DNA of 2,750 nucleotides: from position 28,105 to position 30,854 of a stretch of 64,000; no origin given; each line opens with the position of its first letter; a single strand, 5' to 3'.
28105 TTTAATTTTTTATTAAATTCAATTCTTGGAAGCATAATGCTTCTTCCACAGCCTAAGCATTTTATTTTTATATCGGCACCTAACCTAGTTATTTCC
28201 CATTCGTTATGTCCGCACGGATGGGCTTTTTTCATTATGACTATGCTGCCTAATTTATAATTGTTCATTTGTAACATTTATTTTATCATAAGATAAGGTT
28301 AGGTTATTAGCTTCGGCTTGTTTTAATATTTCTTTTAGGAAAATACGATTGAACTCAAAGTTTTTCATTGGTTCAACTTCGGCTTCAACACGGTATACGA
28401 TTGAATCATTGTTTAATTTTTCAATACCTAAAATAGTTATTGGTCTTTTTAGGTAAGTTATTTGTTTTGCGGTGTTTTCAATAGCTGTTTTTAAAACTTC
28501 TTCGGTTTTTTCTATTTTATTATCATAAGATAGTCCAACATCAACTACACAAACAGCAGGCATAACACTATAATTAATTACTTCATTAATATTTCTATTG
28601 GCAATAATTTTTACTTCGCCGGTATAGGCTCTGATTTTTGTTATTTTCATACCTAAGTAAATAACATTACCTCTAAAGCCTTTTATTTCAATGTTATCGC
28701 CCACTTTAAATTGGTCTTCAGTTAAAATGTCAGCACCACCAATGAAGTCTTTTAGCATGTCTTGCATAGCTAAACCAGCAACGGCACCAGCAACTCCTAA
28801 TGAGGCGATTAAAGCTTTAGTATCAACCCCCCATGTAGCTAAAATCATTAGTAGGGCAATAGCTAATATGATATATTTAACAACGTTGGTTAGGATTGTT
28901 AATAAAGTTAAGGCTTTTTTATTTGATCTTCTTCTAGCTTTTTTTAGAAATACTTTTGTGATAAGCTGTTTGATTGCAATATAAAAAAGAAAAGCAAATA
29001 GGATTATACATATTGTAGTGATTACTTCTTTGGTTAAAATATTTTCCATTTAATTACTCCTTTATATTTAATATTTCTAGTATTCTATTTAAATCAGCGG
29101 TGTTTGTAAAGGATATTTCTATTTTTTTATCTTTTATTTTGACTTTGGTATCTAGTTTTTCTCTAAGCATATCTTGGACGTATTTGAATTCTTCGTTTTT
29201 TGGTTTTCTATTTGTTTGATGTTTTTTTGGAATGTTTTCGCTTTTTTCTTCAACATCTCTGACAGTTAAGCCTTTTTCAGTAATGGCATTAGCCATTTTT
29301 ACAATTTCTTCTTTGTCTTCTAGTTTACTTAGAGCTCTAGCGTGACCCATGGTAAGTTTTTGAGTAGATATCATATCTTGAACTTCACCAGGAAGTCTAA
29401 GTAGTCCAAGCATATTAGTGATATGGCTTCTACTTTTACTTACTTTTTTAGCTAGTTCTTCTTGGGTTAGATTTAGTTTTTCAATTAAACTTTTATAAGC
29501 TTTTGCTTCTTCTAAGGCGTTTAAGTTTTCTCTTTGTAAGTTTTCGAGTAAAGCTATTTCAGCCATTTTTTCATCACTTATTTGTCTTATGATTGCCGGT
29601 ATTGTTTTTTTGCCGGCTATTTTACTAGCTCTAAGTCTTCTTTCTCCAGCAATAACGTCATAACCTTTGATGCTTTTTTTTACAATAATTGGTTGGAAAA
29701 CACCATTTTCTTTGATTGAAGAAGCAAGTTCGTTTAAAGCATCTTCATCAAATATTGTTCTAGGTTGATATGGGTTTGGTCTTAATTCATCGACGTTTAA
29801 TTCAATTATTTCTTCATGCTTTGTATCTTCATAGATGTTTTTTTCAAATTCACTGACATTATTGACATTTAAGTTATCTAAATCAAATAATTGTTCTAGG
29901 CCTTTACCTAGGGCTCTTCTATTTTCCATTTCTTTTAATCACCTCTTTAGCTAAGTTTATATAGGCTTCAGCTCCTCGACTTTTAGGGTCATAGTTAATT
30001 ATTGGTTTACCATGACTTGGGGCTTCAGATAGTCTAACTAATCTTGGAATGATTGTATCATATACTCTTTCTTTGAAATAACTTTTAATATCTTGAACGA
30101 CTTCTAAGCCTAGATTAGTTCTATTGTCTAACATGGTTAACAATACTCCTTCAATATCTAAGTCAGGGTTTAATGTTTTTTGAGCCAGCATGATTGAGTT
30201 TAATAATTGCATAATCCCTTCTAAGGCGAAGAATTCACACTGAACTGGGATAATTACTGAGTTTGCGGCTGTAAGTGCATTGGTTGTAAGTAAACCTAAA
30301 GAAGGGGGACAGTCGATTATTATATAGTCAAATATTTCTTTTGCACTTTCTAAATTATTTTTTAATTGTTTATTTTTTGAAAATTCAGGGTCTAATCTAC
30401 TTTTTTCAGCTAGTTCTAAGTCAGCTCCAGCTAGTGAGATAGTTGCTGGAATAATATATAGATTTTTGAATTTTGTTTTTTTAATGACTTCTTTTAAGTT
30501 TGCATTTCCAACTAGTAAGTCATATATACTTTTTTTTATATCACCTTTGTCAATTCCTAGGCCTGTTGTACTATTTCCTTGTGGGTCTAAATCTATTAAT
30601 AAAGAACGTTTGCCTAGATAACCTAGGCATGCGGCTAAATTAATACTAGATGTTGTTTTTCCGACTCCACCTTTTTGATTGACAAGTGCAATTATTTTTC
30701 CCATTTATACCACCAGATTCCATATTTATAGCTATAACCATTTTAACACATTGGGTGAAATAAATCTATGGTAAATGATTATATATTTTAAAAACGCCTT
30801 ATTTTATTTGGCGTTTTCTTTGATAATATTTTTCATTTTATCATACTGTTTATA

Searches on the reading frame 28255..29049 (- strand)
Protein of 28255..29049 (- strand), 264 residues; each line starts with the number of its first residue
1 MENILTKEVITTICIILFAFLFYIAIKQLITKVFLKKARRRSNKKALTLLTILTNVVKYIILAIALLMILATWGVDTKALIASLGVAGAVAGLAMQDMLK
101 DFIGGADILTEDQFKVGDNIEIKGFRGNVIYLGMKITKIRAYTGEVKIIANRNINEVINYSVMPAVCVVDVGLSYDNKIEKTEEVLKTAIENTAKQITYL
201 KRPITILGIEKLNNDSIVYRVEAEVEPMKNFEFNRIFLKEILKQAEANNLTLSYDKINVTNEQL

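Call 13: search_protein_families(library=pfam, proteins=[window:28255-29049:-])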
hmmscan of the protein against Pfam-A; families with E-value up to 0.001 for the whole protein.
window:28255-29049:- (264 aa): 2 families
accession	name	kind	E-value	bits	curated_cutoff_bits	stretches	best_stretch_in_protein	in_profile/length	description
PF00924.24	MS_channel_2nd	-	7.4e-16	58.5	20.2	1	97-161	1-67/68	Mechanosensitive ion channel, beta-domain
PF21088.3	MS_channel_1st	-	1.1e-09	38.5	23.1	1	55-96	1-42/42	Mechanosensitive ion channel, transmembrane helices 2/3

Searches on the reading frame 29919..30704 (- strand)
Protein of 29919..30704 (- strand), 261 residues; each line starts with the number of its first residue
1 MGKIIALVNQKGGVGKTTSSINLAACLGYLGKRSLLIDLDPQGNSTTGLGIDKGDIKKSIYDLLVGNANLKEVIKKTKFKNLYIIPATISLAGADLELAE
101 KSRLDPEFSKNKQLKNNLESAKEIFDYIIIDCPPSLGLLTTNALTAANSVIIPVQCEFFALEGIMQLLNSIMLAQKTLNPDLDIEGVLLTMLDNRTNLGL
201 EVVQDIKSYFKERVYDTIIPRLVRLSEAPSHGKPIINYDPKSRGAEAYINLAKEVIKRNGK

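Call 13: search_protein_families(library=pfam, proteins=[window:29919-30704:-])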
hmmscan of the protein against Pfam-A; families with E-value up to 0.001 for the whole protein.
window:29919-30704:- (261 aa): 7 families
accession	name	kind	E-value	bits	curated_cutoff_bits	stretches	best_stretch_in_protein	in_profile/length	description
PF13614.12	AAA_31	-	5.5e-66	222.3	27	1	3-184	2-177/177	AAA domain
PF01656.29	CbiA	-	2.2e-26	92.7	25.4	1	5-235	1-125/125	CobQ/CobB/MinD/ParA nucleotide binding domain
PF06564.18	CBP_BcsQ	-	1.3e-11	44.9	21.3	1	96-253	87-231/234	Cellulose biosynthesis protein BcsQ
PF09140.17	MipZ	-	3.9e-11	43.2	20.7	2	4-45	2-43/262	ATPase MipZ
PF10609.15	ParA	-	5.2e-10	39.6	27.1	1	3-48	4-49/246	NUBPL iron-transfer P-loop NTPase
PF00142.24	Fer4_NifH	-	5.7e-10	39.6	25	1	8-68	5-63/271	4Fe-4S iron sulfur cluster binding proteins, NifH/frxC family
PF02374.21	ArsA_ATPase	-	1.7e-07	31.2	24.3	1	7-135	5-135/305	Anion-transporting ATPase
